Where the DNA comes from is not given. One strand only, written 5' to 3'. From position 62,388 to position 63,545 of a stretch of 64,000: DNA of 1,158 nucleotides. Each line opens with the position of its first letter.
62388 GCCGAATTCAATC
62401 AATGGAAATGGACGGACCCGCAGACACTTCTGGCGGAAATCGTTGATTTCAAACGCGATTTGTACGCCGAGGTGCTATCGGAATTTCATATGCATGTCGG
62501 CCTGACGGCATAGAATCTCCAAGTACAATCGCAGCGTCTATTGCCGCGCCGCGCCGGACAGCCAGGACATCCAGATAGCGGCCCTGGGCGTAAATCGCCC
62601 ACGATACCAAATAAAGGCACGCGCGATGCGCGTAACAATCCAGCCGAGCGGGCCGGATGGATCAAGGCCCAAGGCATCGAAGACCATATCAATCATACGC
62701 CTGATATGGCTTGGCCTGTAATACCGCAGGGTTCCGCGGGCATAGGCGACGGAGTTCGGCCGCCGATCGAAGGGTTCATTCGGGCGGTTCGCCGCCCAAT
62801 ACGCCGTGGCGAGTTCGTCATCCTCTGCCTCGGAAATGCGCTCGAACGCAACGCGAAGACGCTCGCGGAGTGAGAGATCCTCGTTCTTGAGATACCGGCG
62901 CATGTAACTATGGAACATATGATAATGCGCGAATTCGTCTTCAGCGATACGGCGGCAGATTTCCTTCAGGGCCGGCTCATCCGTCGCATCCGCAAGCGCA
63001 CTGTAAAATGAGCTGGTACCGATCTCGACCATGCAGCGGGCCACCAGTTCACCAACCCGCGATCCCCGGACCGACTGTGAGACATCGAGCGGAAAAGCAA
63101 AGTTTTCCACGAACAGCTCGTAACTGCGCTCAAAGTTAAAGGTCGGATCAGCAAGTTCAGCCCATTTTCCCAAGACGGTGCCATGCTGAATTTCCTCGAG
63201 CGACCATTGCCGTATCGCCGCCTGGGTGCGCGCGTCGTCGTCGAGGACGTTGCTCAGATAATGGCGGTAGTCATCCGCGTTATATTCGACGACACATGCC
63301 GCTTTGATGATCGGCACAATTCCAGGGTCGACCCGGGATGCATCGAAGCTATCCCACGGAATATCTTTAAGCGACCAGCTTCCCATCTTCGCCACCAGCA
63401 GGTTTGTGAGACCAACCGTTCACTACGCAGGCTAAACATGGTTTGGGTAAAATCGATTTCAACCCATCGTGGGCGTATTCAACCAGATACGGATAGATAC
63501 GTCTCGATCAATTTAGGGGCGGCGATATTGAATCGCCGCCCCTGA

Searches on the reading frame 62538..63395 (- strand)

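Call 22: search_protein_families(library=pfam, proteins=[window:62538-63395:-], max_evalue=0.00001)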
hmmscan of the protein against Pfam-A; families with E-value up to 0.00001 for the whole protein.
window:62538-63395:- (285 aa): 1 family
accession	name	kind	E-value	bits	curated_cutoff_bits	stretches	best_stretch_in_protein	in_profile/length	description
PF02915.23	Rubrerythrin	-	6.4e-07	30.3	22.8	1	121-188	7-76/137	Rubrerythrin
